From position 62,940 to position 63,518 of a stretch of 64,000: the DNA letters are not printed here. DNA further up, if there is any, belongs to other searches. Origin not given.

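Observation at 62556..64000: Three-ORF cobalt nitrile-hydratase-family locus with split beta subunit (thiocyanate hydrolase / ToyJKL-like architecture)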

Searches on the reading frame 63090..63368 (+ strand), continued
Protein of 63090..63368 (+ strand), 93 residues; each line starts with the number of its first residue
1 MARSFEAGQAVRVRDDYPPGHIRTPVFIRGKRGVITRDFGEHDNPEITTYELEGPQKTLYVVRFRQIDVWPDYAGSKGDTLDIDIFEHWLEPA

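Call 57: get_annotated_region(hit=H1, flank=4000)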
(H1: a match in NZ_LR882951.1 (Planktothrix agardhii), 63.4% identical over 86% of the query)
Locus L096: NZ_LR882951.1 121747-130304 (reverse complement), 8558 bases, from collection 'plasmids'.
description: Planktothrix agardhii strain PCC7805 plasmid p1
organism: Planktothrix agardhii (NCBI taxid 1160)
taxonomy: Bacteria; Cyanobacteriota; Cyanophyceae; Oscillatoriales; Microcoleaceae; Planktothrix; Planktothrix agardhii
host: -; source: -; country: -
typing (MOB-suite, as given by PLSDB): non-mobilizable
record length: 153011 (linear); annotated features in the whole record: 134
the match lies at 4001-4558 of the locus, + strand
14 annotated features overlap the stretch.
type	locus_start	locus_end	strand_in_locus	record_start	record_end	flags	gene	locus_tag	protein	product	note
CDS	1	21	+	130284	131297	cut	-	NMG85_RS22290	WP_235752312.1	TauD/TfdA family dioxygenase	-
CDS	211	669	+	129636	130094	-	-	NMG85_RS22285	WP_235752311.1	NADAR family protein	-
CDS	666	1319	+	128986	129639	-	-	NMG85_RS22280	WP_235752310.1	glutathione S-transferase family protein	-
CDS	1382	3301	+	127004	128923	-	asnB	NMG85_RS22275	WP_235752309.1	asparagine synthase (glutamine-hydrolyzing)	GO:0006529 - asparagine biosynthetic process [Evidence IEA]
CDS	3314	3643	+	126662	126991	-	-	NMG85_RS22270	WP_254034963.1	SH3-like domain-containing protein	-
CDS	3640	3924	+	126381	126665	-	-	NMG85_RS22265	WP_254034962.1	SH3-like domain-containing protein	-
CDS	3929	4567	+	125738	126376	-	nthA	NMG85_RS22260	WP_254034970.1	nitrile hydratase subunit alpha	GO:0050898 - nitrile metabolic process [Evidence IEA]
CDS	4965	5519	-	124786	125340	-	-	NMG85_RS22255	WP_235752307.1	hypothetical protein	-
CDS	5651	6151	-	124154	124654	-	-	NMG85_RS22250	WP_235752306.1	DUF3368 domain-containing protein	-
CDS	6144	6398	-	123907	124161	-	-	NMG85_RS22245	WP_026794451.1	UPF0175 family protein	-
CDS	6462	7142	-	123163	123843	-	-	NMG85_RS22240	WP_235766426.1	type 1 glutamine amidotransferase domain-containing protein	-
CDS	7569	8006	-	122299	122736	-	-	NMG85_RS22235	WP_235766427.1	hypothetical protein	-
CDS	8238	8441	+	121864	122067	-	-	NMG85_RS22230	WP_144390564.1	hypothetical protein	-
CDS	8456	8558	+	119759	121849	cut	-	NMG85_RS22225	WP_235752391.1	DUF262 domain-containing protein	-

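Call 58: get_annotated_region(hit=H3, flank=4000)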
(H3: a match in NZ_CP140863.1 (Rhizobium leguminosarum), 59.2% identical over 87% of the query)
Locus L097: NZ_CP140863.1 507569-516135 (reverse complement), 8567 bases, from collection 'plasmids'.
description: Rhizobium leguminosarum strain TP16 plasmid pRlX1, complete sequence
organism: Rhizobium leguminosarum (NCBI taxid 384)
taxonomy: Bacteria; Pseudomonadota; Alphaproteobacteria; Hyphomicrobiales; Rhizobiaceae; Rhizobium; Rhizobium leguminosarum
host: -; source: Trifolium pratense,whole organism; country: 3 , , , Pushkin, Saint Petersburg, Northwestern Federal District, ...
typing (MOB-suite, as given by PLSDB): mobilizable; relaxase MOBQ
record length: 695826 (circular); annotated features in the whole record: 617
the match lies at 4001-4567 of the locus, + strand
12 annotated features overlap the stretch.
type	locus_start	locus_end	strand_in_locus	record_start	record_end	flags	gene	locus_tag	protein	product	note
CDS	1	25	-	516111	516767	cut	-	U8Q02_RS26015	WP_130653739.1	response regulator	GO:0000160 - phosphorelay signal transduction system [Evidence IEA]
CDS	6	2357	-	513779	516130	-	-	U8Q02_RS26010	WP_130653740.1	PAS domain-containing protein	-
CDS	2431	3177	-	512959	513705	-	-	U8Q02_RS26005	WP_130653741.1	CbtA family protein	-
CDS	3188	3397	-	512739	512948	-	-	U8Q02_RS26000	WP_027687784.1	CbtB domain-containing protein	-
CDS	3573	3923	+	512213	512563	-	-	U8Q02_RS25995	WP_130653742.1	SH3-like domain-containing protein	-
CDS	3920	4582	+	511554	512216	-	-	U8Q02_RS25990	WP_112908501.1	nitrile hydratase subunit alpha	-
CDS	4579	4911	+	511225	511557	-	-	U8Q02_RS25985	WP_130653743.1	SH3-like domain-containing protein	-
CDS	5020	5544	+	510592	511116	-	-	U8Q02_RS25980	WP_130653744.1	cytochrome P460 family protein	-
CDS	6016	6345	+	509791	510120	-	-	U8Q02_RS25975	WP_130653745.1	hypothetical protein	-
CDS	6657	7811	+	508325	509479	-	-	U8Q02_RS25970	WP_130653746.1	sulfite oxidase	-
CDS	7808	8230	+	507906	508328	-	-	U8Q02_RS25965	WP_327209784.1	CHAD domain-containing protein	-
CDS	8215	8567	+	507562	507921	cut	-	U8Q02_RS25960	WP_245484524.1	CHAD domain-containing protein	-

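Call 59: get_annotated_region(hit=H12, flank=2500)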
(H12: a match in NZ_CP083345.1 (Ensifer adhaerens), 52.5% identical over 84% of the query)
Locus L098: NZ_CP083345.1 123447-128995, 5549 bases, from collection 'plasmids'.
description: Ensifer adhaerens strain W2-A plasmid p1, complete sequence
organism: Ensifer adhaerens (NCBI taxid 106592)
taxonomy: Bacteria; Pseudomonadota; Alphaproteobacteria; Hyphomicrobiales; Rhizobiaceae; Ensifer; Ensifer adhaerens
host: -; source: cell culture,soil; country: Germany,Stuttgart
typing (MOB-suite, as given by PLSDB): non-mobilizable; mating-pair formation MPF_T
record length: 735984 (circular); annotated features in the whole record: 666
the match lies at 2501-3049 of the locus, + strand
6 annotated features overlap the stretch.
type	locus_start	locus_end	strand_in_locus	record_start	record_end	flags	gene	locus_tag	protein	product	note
CDS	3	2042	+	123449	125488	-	-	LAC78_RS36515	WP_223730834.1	adenylate/guanylate cyclase domain-containing protein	GO:0009190 - cyclic nucleotide biosynthetic process [Evidence IEA]; GO:0035556 - intracellular signal transduction ...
CDS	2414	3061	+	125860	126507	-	nthA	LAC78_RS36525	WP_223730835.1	nitrile hydratase subunit alpha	GO:0050898 - nitrile metabolic process [Evidence IEA]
CDS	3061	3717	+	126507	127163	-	nthB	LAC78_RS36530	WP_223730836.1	nitrile hydratase subunit beta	GO:0050898 - nitrile metabolic process [Evidence IEA]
CDS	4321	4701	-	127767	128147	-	-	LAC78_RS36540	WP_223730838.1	transcriptional regulator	-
CDS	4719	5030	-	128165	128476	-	-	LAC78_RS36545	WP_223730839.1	type II toxin-antitoxin system HigB family toxin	-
CDS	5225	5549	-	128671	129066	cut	-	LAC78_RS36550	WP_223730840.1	hypothetical protein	-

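Call 60: get_annotated_region(hit=H24, flank=2500)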
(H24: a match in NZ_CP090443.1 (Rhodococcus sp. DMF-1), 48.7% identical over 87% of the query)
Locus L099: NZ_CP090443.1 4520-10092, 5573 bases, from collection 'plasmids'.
description: Rhodococcus sp. DMF-1 plasmid plas-1, complete sequence
organism: Rhodococcus sp. DMF-1 (NCBI taxid 2907624)
taxonomy: Bacteria; Actinomycetota; Actinomycetes; Mycobacteriales; Nocardiaceae; Rhodococcus; Rhodococcus sp. DMF-1
host: -; source: pure culture,surface marine water; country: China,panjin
typing (MOB-suite, as given by PLSDB): mobilizable; relaxase MOBF
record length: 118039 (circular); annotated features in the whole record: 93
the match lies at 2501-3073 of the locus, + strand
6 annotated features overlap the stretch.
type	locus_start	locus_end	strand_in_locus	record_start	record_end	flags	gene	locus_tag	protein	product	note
CDS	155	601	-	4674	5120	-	-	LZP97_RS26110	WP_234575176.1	MarR family transcriptional regulator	-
CDS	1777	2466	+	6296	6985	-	nthB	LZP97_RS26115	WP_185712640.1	nitrile hydratase subunit beta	GO:0050898 - nitrile metabolic process [Evidence IEA]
CDS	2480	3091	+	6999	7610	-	nthA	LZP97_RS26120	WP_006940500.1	nitrile hydratase subunit alpha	GO:0050898 - nitrile metabolic process [Evidence IEA]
CDS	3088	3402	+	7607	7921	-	-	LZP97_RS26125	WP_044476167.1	nitrile hydratase accessory protein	GO:0050898 - nitrile metabolic process [Evidence IEA]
CDS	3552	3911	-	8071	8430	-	-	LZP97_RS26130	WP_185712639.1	metalloregulator ArsR/SmtB family transcription factor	GO:0006355 - regulation of DNA-templated transcription [Evidence IEA]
CDS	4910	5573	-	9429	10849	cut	-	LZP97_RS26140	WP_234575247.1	IS3 family transposase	-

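Call 61: get_annotated_region(hit=H16, flank=2500)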
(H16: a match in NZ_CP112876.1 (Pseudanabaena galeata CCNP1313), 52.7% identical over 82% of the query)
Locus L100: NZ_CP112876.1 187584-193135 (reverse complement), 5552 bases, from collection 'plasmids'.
description: Pseudanabaena galeata CCNP1313 plasmid pPg_02, complete sequence
organism: Pseudanabaena galeata CCNP1313 (NCBI taxid 2602720)
taxonomy: Bacteria; Cyanobacteriota; Cyanophyceae; Pseudanabaenales; Pseudanabaenaceae; Pseudanabaena; Pseudanabaena galeata; Pseudanabaena galeata CCNP1313
host: -; source: -; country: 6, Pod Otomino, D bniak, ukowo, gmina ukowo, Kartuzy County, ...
typing (MOB-suite, as given by PLSDB): non-mobilizable
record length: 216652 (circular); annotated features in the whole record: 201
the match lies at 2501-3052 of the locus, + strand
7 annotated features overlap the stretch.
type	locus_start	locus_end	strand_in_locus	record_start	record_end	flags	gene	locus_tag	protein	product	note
CDS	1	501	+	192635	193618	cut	-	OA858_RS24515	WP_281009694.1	formylglycine-generating enzyme family protein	-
CDS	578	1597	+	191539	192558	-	-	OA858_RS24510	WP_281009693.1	GTP-binding protein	-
CDS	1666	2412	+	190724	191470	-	nthB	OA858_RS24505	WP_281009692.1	nitrile hydratase subunit beta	GO:0050898 - nitrile metabolic process [Evidence IEA]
CDS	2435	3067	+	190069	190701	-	nthA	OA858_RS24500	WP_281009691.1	nitrile hydratase subunit alpha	GO:0050898 - nitrile metabolic process [Evidence IEA]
CDS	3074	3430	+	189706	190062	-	-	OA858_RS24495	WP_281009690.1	nitrile hydratase accessory protein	GO:0050898 - nitrile metabolic process [Evidence IEA]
CDS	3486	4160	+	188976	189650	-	-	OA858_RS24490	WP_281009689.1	HupE/UreJ family protein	-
CDS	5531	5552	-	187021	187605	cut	-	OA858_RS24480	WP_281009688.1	hypothetical protein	-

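Call 62: get_annotated_region(hit=H2, flank=2500)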
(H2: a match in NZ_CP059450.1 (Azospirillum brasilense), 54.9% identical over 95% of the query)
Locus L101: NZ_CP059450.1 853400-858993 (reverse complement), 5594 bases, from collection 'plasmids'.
description: Azospirillum brasilense strain 2020WEIHUA_K plasmid unnamed1, complete sequence
organism: Azospirillum brasilense (NCBI taxid 192)
taxonomy: Bacteria; Pseudomonadota; Alphaproteobacteria; Rhodospirillales; Azospirillaceae; Azospirillum; Azospirillum brasilense
host: -; source: Prokaryotes,soil; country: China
typing (MOB-suite, as given by PLSDB): mobilizable; replicon rep_cluster_622; relaxase MOBP
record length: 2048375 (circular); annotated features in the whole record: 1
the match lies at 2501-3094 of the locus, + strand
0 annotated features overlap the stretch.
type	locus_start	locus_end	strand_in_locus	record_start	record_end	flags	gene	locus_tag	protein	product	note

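Call 63: get_annotated_region(hit=H7, flank=2500)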
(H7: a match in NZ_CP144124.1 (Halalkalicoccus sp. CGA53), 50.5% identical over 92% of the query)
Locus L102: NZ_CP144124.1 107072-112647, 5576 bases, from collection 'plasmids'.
description: Halalkalicoccus sp. CGA53 plasmid unnamed1, complete sequence
organism: Halalkalicoccus sp. CGA53 (NCBI taxid 3117733)
taxonomy: Archaea; Euryarchaeota; Halobacteria; Halobacteriales; Halococcaceae; Halalkalicoccus; Halalkalicoccus sp. CGA53
host: -; source: cell culture,sediment; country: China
typing (MOB-suite, as given by PLSDB): non-mobilizable
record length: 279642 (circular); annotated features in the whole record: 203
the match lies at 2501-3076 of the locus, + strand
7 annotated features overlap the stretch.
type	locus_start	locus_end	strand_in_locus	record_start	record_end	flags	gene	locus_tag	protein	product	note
CDS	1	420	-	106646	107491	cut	-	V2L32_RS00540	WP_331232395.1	CoA ester lyase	-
CDS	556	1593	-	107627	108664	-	-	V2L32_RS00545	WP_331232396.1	LLM class flavin-dependent oxidoreductase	-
CDS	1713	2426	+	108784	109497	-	nthB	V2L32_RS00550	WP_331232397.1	nitrile hydratase subunit beta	GO:0050898 - nitrile metabolic process [Evidence IEA]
CDS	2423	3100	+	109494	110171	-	nthA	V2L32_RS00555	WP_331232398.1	nitrile hydratase subunit alpha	GO:0050898 - nitrile metabolic process [Evidence IEA]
CDS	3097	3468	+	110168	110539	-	-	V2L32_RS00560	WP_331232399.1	nitrile hydratase accessory protein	GO:0050898 - nitrile metabolic process [Evidence IEA]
CDS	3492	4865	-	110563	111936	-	-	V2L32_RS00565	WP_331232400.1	MmgE/PrpD family protein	-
CDS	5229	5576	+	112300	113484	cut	-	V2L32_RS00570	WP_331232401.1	CoA transferase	-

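Call 64: get_annotated_region(hit=H5, flank=2500)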
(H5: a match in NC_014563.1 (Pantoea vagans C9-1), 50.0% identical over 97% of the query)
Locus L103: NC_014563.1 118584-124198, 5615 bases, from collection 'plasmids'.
description: Pantoea vagans C9-1 plasmid pPag2, complete sequence
organism: Pantoea vagans C9-1 (NCBI taxid 712898)
taxonomy: Bacteria; Pseudomonadota; Gammaproteobacteria; Enterobacterales; Erwiniaceae; Pantoea; Pantoea vagans; Pantoea vagans C9-1
host: -; source: -; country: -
typing (MOB-suite, as given by PLSDB): conjugative; replicon rep_cluster_1441; relaxase MOBF; mating-pair formation MPF_F
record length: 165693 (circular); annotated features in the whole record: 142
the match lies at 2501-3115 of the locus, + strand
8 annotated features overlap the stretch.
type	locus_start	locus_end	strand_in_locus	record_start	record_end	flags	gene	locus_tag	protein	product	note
CDS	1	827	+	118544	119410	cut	-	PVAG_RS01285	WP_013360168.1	transporter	-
CDS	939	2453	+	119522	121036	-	-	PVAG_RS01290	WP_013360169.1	amidase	-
CDS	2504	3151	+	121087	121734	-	nthA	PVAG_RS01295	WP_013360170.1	nitrile hydratase subunit alpha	GO:0050898 - nitrile metabolic process [Evidence IEA]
CDS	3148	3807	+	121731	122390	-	nthB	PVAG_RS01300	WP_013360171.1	nitrile hydratase subunit beta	GO:0050898 - nitrile metabolic process [Evidence IEA]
CDS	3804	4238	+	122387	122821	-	-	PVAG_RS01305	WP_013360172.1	nitrile hydratase accessory protein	GO:0050898 - nitrile metabolic process [Evidence IEA]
CDS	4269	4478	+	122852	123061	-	-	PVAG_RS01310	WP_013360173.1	CbtB-domain containing protein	-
CDS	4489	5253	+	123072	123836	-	-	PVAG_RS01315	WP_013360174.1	CbtA family protein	-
CDS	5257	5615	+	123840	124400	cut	-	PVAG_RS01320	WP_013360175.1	histidine phosphatase family protein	-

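Call 80: search_protein_families(library=ncbifam, proteins=[L096:3314-3640:+, L096:3929-4564:+, L095:3905-4570:+], max_evalue=0.001)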
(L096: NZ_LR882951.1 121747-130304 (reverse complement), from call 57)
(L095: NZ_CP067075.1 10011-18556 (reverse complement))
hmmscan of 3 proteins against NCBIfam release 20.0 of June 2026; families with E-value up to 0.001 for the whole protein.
L096:3314-3640:+ (109 aa): 1 family
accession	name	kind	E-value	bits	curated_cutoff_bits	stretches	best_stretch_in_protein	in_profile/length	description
TIGR03888.1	nitrile_beta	equivalog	5e-12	46.2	152.2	1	8-102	3-99/226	nitrile hydratase subunit beta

L096:3929-4564:+ (212 aa): 4 families
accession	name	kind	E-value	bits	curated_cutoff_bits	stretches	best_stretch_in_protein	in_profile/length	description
TIGR01323.1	nitrile_alph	equivalog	8.2e-77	257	249.85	1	29-208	7-188/189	nitrile hydratase subunit alpha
TIGR03887.1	thiocyan_alph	equivalog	6.3e-63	212.2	291.45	1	23-207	4-198/200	thiocyanate hydrolase subunit gamma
TIGR03793.1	leader_NHLP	domain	8.9e-21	73.5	50.9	2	133-191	15-71/77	NHLP leader peptide family RiPP precursor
TIGR04351.1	TOMM_nitrile_2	subfamily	3.2e-06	26.6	65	0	63-95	3-35/48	TIGR04351 family putative TOMM peptide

L095:3905-4570:+ (222 aa): 5 families
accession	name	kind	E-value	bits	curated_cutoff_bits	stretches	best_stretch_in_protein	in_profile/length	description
TIGR01323.1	nitrile_alph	equivalog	1.3e-74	249.9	249.85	1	39-216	8-186/189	nitrile hydratase subunit alpha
TIGR03887.1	thiocyan_alph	equivalog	5.9e-66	222.1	291.45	1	34-214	6-195/200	thiocyanate hydrolase subunit gamma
TIGR03793.1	leader_NHLP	domain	1.2e-23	82.7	50.9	2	146-203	18-73/77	NHLP leader peptide family RiPP precursor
TIGR04351.1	TOMM_nitrile_2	subfamily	1.8e-07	30.6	65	0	72-103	3-34/48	TIGR04351 family putative TOMM peptide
NF038399.1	NH_RiPP_Os17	domain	0.00032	20.7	40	0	73-102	5-34/63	Os1348 family NHLP clan protein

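Call 83: get_annotated_region(hit=H38, flank=2000)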
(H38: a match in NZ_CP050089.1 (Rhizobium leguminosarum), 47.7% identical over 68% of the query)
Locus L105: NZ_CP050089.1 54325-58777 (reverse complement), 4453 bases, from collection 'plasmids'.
description: Rhizobium leguminosarum bv. trifolii strain 23B plasmid pRL23b2, complete sequence
organism: Rhizobium leguminosarum (NCBI taxid 386)
taxonomy: Bacteria; Pseudomonadota; Alphaproteobacteria; Hyphomicrobiales; Rhizobiaceae; Rhizobium; Rhizobium leguminosarum
host: -; source: Trifolium pratense; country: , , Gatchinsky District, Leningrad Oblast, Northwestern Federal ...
typing (MOB-suite, as given by PLSDB): conjugative; replicon rep_cluster_287; relaxase MOBQ; mating-pair formation MPF_T
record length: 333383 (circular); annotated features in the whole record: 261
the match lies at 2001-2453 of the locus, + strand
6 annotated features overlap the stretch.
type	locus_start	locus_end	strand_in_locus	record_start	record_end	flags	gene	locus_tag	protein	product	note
CDS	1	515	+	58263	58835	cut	-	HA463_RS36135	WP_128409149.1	phosphoribosyltransferase domain-containing protein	-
CDS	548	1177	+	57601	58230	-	-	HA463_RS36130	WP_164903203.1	HAD hydrolase-like protein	-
CDS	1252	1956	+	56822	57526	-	queC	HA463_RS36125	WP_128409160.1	7-cyano-7-deazaguanine synthase QueC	GO:0008616 - queuosine biosynthetic process [Evidence IEA]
CDS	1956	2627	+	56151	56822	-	-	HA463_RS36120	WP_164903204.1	nitrile hydratase subunit alpha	GO:0006807 - nitrogen compound metabolic process [Evidence IEA]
CDS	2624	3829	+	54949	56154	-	-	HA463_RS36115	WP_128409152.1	IMP dehydrogenase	-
CDS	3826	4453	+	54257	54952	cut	-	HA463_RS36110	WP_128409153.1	7-carboxy-7-deazaguanine synthase QueE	-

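Call 84: get_annotated_region(hit=H22, flank=2000)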
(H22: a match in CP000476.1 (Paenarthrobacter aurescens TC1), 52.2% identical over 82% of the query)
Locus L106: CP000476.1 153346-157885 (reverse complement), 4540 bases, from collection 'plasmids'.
description: Paenarthrobacter aurescens TC1 plasmid pTC2, complete sequence
organism: Paenarthrobacter aurescens TC1 (NCBI taxid 290340)
taxonomy: Bacteria; Actinomycetota; Actinomycetes; Micrococcales; Micrococcaceae; Paenarthrobacter; Paenarthrobacter aurescens; Paenarthrobacter aurescens TC1
host: -; source: -; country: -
typing (MOB-suite, as given by PLSDB): conjugative; replicon rep_cluster_884; relaxase MOBP; mating-pair formation MPF_T
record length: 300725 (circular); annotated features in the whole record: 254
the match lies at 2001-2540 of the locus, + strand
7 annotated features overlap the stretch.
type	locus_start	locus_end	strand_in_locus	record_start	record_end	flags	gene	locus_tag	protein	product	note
CDS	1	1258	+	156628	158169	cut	amdA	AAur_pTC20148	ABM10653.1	amidase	-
CDS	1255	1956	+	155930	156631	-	nthB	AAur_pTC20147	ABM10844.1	cobalt-containing nitrile hydratase beta subunit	-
CDS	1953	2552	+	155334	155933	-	nthA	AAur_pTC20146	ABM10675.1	Nitrile hydratase, alpha subunit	-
CDS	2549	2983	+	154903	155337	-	nthB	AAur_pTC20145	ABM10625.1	nitrile hydratase b-subunit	-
CDS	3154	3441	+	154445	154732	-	-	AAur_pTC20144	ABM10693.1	hypothetical protein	-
CDS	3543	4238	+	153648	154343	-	-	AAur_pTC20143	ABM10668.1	putative integral membrane protein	-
CDS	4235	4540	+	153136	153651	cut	-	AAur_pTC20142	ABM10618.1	conserved hypothetical protein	-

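Call 85: get_annotated_region(hit=H35, flank=2000)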
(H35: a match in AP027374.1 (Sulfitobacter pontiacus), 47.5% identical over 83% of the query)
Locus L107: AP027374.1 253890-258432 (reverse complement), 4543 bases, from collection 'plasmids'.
description: Sulfitobacter pontiacus BL28 plasmid p2 DNA, complete sequence
organism: Sulfitobacter pontiacus (NCBI taxid 60137)
taxonomy: Bacteria; Pseudomonadota; Alphaproteobacteria; Rhodobacterales; Roseobacteraceae; Sulfitobacter; Sulfitobacter pontiacus
host: -; source: -; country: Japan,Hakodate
typing (MOB-suite, as given by PLSDB): non-mobilizable
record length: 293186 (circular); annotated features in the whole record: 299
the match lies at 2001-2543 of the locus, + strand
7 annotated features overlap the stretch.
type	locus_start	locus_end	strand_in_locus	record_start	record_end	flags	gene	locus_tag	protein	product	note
CDS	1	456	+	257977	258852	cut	-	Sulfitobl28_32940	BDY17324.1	LysR family transcriptional regulator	-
CDS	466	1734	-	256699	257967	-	-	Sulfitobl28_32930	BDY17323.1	sensor histidine kinase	-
CDS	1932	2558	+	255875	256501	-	nthA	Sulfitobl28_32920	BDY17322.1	nitrile hydratase subunit alpha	-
CDS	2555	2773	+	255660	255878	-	-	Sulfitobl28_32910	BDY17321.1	hypothetical protein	-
CDS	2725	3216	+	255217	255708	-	-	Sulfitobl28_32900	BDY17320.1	hypothetical protein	-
CDS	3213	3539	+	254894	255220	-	-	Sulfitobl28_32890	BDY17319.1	nitrile hydratase accessory protein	-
CDS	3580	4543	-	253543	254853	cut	-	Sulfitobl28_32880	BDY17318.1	C4-dicarboxylate ABC transporter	-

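Call 86: get_annotated_region(hit=H26, flank=2000)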
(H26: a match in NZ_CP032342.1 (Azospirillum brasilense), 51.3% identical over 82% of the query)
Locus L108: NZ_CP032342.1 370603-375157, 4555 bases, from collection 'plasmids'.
description: Azospirillum brasilense strain MTCC4038 plasmid p3, complete sequence
organism: Azospirillum brasilense (NCBI taxid 192)
taxonomy: Bacteria; Pseudomonadota; Alphaproteobacteria; Rhodospirillales; Azospirillaceae; Azospirillum; Azospirillum brasilense
host: -; source: soil sample,Agricultural field; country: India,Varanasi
typing (MOB-suite, as given by PLSDB): non-mobilizable
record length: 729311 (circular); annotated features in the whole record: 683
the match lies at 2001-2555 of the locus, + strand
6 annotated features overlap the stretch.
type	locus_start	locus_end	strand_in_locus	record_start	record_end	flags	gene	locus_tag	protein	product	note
CDS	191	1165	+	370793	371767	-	-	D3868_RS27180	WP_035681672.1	GTP-binding protein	-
CDS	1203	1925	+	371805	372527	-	nthB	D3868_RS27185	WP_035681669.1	nitrile hydratase subunit beta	GO:0050898 - nitrile metabolic process [Evidence IEA]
CDS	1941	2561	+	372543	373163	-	nthA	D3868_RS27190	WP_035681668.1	nitrile hydratase subunit alpha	GO:0050898 - nitrile metabolic process [Evidence IEA]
CDS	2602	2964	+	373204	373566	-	-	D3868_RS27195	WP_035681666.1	nitrile hydratase accessory protein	GO:0050898 - nitrile metabolic process [Evidence IEA]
CDS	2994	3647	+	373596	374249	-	-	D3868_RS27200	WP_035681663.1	energy-coupling factor ABC transporter permease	-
CDS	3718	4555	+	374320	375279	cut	-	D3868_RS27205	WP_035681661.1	GlxA family transcriptional regulator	-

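Call 87: get_annotated_region(hit=H10, flank=2000)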
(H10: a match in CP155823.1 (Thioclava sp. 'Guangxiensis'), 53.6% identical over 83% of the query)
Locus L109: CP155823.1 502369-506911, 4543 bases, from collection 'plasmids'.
description: Thioclava sp. 'Guangxiensis' plasmid p2, complete sequence
organism: Thioclava sp. 'Guangxiensis' (NCBI taxid 3149044)
taxonomy: Bacteria; Pseudomonadota; Alphaproteobacteria; Rhodobacterales; Paracoccaceae; Thioclava; Thioclava sp. 'Guangxiensis'
host: -; source: Bruguiera gymnorhiza,pure culture,mangrove soil; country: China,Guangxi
typing (MOB-suite, as given by PLSDB): non-mobilizable
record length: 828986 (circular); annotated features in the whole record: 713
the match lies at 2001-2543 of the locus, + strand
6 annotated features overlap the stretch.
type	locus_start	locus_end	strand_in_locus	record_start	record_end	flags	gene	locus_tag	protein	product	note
CDS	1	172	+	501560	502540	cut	-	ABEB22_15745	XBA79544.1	helix-turn-helix domain-containing protein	-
CDS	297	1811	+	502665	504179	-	-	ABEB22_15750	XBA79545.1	amidase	-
CDS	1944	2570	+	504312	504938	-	nthA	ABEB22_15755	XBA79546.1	nitrile hydratase subunit alpha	-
CDS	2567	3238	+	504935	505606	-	nthB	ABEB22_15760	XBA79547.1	nitrile hydratase subunit beta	-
CDS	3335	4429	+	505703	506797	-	-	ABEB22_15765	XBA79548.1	substrate-binding domain-containing protein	-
CDS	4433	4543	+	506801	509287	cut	-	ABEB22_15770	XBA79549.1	ATP-binding cassette domain-containing protein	-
